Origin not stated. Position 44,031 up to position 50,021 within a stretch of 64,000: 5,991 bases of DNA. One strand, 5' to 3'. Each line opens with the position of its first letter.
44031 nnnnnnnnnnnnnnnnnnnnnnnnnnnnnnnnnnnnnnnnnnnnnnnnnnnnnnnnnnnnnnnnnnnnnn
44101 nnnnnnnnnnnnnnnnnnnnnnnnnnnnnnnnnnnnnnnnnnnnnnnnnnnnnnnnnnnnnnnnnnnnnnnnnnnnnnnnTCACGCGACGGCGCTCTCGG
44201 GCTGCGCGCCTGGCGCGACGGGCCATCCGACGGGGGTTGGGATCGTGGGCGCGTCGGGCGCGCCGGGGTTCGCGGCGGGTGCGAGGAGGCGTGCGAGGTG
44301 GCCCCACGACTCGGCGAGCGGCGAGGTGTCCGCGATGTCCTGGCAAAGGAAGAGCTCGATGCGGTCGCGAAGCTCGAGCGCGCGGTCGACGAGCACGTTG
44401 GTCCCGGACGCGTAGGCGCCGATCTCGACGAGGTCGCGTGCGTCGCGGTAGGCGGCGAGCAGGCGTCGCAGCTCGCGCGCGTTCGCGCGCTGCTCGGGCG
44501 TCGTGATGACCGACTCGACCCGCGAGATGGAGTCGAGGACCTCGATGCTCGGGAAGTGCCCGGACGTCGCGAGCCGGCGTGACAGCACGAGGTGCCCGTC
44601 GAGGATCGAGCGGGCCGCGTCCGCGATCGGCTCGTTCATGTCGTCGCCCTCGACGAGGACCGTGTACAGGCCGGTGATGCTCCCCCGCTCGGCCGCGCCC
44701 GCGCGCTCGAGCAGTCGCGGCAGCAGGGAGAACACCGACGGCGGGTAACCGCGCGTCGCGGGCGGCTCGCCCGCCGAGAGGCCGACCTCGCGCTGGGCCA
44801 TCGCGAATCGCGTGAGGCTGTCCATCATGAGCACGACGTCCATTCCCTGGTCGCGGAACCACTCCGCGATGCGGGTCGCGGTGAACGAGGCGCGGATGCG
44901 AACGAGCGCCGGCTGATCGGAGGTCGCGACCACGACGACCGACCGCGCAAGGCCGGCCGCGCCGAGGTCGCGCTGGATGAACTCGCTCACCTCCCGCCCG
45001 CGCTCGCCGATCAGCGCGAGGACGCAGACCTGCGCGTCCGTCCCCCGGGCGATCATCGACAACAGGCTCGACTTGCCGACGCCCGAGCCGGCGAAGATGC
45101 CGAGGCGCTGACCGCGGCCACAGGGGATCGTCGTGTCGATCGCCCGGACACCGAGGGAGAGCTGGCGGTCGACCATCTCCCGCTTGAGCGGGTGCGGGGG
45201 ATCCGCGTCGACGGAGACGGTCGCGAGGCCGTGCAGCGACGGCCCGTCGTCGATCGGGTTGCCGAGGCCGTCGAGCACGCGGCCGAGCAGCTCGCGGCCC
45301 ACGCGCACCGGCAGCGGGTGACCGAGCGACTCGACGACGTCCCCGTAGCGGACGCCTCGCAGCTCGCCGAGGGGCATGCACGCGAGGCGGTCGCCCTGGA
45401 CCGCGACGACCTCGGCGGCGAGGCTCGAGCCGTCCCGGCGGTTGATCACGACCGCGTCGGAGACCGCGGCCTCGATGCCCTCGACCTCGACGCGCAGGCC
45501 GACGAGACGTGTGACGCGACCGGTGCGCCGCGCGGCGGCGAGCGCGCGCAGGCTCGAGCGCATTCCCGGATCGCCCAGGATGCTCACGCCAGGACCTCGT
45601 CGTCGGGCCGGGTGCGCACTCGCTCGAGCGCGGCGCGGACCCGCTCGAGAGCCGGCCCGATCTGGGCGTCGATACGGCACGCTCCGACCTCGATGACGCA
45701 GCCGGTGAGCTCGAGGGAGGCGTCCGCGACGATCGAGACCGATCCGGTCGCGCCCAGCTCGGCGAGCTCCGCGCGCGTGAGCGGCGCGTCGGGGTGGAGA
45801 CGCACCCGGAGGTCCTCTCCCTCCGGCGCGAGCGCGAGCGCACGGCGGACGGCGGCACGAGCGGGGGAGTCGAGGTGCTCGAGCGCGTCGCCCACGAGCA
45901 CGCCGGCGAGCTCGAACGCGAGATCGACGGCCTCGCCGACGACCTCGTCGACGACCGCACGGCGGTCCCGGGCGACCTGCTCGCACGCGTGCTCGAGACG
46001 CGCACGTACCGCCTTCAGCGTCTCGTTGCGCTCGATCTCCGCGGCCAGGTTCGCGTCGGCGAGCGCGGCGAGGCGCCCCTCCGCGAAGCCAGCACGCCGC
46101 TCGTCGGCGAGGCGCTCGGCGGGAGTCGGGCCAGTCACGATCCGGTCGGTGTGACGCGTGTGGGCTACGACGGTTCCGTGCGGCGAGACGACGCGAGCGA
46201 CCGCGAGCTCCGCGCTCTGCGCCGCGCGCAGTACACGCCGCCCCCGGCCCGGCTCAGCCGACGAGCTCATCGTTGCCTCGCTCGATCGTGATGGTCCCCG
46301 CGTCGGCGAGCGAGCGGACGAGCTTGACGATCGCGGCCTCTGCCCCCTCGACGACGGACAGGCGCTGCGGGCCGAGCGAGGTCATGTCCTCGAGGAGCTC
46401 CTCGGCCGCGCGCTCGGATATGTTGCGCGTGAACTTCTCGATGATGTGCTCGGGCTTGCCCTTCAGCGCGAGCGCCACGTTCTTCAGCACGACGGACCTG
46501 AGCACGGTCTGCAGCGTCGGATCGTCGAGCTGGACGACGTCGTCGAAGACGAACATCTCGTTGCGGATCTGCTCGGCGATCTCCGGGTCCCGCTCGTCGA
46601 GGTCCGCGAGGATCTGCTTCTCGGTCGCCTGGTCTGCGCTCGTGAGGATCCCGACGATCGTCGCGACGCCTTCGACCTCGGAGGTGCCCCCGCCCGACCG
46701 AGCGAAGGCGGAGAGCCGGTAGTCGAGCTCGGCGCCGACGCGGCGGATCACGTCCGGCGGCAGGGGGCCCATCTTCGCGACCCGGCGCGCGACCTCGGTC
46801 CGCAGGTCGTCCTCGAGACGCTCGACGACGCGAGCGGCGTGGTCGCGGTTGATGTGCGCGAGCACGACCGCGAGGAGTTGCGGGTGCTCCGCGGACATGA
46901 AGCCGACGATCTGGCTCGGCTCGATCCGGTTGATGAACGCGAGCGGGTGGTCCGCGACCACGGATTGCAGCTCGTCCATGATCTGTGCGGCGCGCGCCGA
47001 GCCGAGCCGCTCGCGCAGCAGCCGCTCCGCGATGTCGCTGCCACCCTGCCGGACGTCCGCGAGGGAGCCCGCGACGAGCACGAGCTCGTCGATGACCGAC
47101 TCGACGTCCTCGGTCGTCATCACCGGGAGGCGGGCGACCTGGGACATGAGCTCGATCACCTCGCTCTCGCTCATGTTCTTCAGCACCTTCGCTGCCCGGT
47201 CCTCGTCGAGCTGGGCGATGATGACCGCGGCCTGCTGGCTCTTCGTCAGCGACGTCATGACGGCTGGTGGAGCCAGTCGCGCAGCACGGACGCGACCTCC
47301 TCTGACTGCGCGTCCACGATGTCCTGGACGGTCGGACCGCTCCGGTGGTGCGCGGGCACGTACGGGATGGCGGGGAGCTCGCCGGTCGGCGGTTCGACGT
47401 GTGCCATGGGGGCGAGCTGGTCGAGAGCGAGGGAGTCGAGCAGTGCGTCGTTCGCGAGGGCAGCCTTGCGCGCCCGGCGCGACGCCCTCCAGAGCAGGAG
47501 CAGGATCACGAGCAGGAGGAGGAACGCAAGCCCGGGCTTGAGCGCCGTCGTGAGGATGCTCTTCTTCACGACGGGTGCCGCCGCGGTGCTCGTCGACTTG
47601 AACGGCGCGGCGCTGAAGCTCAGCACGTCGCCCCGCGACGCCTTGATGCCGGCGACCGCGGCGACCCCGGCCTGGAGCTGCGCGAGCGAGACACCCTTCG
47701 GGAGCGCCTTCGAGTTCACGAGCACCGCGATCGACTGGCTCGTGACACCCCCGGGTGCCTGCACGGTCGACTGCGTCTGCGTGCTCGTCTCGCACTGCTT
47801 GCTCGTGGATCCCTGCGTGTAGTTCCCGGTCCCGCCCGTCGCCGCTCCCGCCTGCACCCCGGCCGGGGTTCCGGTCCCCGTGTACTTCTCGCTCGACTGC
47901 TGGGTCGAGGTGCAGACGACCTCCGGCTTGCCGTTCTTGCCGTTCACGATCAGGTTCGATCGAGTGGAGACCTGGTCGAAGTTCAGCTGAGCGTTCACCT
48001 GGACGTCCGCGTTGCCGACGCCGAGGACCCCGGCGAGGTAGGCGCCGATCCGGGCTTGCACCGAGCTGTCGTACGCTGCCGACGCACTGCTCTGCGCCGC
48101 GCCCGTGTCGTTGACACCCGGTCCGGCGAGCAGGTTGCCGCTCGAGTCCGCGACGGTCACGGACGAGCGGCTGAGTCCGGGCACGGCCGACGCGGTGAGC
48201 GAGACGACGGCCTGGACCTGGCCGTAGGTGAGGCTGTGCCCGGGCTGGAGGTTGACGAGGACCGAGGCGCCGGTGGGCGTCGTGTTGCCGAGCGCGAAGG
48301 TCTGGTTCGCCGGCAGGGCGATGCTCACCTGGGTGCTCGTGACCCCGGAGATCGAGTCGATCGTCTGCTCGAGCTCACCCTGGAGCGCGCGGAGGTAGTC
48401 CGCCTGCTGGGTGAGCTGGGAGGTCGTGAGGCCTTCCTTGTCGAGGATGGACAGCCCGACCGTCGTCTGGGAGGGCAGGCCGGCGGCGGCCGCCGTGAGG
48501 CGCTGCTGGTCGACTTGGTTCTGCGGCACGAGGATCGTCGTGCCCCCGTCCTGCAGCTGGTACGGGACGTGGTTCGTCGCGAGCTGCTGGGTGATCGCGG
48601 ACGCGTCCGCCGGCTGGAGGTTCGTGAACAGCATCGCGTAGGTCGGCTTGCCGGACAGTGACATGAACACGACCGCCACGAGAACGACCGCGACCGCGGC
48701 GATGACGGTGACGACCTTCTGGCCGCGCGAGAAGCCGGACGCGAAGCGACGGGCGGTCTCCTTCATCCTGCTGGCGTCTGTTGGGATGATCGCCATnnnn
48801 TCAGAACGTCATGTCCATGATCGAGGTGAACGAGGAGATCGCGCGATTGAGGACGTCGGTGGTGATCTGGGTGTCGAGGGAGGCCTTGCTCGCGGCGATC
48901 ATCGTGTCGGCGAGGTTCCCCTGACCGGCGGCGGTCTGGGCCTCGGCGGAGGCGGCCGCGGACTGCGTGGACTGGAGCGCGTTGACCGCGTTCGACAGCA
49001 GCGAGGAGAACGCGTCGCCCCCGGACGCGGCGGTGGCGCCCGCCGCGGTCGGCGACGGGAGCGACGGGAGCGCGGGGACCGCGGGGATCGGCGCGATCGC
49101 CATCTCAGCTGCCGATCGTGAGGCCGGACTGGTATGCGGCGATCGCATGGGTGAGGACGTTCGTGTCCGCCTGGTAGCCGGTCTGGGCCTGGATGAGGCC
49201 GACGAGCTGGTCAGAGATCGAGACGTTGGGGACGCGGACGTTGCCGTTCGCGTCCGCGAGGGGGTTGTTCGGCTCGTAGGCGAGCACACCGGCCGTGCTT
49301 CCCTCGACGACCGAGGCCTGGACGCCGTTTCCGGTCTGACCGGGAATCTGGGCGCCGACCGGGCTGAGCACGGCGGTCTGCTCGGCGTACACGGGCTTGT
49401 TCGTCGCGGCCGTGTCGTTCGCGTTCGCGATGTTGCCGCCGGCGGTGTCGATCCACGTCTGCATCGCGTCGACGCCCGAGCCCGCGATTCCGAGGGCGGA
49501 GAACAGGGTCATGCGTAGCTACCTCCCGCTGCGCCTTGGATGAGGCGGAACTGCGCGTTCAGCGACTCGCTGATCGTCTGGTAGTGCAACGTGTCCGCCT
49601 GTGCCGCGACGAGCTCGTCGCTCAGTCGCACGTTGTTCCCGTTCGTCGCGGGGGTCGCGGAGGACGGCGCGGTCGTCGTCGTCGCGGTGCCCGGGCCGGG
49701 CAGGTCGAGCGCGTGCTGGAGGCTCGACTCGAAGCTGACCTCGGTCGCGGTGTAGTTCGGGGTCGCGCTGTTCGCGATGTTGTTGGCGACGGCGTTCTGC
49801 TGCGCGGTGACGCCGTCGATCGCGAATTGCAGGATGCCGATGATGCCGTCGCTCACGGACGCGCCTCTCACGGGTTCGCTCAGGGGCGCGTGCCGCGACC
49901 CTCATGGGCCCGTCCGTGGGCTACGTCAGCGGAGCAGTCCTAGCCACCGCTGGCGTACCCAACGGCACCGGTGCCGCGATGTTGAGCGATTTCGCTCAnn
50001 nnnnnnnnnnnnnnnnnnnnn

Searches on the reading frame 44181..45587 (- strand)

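Call 55: search_protein_families(library=pfam, proteins=[window:44181-45587:-], max_evalue=0.001)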
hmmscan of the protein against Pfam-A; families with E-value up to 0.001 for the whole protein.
window:44181-45587:- (468 aa): 3 families
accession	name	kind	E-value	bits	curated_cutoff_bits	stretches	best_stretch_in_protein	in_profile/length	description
PF00006.31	ATP-synt_ab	-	5.4e-90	301.1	29.5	1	146-355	1-213/213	ATP synthase alpha/beta family, nucleotide-binding domain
PF18269.6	T3SS_ATPase_C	-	2.8e-22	78.8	22.7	1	362-432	1-71/72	T3SS EscN ATPase C-terminal domain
PF02874.29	ATP-synt_ab_N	-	0.00011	23.1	20.9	1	26-89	2-69/69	ATP synthase alpha/beta family, beta-barrel domain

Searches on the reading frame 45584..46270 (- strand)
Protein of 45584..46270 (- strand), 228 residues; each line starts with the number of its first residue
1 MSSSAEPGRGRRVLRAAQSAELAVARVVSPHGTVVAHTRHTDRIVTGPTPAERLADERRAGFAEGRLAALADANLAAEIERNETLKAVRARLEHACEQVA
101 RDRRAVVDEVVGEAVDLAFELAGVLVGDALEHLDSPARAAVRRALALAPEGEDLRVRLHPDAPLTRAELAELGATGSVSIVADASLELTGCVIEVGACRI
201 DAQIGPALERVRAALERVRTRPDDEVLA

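Call 55: search_protein_families(library=pfam, proteins=[window:45584-46270:-], max_evalue=0.001)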
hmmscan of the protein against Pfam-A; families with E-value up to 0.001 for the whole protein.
window:45584-46270:- (228 aa): 1 family
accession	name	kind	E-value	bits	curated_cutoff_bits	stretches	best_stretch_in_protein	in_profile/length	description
PF02108.21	FliH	-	2.2e-11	44.2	24.1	1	89-205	4-122/128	Flagellar assembly protein FliH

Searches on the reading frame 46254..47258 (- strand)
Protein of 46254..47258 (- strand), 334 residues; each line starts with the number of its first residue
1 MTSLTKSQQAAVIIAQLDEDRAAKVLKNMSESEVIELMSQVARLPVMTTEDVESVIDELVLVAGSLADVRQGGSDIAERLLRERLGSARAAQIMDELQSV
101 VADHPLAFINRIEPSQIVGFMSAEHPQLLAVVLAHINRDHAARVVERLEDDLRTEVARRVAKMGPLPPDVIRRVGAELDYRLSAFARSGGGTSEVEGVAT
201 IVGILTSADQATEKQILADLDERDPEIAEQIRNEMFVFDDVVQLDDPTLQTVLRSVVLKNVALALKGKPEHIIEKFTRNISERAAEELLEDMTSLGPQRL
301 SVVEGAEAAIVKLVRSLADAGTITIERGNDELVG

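Call 55: search_protein_families(library=pfam, proteins=[window:46254-47258:-], max_evalue=0.001)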
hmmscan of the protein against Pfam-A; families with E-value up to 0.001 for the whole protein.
window:46254-47258:- (334 aa): 4 families
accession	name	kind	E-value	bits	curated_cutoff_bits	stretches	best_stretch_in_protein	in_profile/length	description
PF01706.21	FliG_C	-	5.6e-40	136.4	23.3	1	219-325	2-108/108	FliG C-terminal domain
PF14841.11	FliG_M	-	9.8e-28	96.6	25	2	114-186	1-73/76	FliG middle domain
PF14842.11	FliG_N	-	1.3e-27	96.9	25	2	4-100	2-98/104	FliG N-terminal domain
PF03448.22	MgtE_N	-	0.00017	22.5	25.9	0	8-39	28-59/102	MgtE intracellular N domain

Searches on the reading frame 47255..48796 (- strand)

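Call 55: search_protein_families(library=pfam, proteins=[window:47255-48796:-], max_evalue=0.001)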
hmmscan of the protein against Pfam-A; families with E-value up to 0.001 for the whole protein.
window:47255-48796:- (513 aa): 2 families
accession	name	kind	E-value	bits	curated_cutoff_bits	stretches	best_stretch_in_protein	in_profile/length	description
PF01514.23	YscJ_FliF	-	8e-56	189.2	24.4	1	49-224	2-178/179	Secretory protein of YscJ/FliF family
PF08345.17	YscJ_FliF_C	-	2.2e-21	77.3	23.8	1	254-399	1-147/147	Flagellar M-ring protein C-terminal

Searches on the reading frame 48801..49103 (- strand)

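Call 55: search_protein_families(library=pfam, proteins=[window:48801-49103:-], max_evalue=0.001)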
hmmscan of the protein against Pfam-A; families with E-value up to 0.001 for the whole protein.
window:48801-49103:- (100 aa): 1 family
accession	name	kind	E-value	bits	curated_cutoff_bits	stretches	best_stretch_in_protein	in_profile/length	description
PF02049.23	FliE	-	1.2e-17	64.2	22.4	1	20-99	8-88/89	Flagellar hook-basal body complex protein FliE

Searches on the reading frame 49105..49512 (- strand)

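Call 55: search_protein_families(library=pfam, proteins=[window:49105-49512:-], max_evalue=0.001)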
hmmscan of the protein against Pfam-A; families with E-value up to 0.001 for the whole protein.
window:49105-49512:- (135 aa): 1 family
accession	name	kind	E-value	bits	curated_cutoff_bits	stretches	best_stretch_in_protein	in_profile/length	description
PF06429.18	Flg_bbr_C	-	3.4e-06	26.9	23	1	89-123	2-36/46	Flagellar basal body rod FlgEFG protein C-terminal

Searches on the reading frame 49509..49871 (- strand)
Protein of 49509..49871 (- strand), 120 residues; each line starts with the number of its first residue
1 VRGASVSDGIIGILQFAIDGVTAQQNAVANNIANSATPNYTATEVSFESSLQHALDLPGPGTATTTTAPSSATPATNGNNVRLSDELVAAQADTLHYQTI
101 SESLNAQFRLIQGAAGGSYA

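Call 73: search_protein_families(library=pfam, proteins=[window:49509-49871:-], max_evalue=0.001)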
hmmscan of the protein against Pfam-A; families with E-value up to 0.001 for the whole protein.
window:49509-49871:- (120 aa): 1 family
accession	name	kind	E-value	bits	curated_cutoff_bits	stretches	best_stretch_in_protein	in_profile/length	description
PF00460.25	Flg_bb_rod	-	0.00043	20.6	20.7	1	23-41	13-31/31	Flagella basal body rod protein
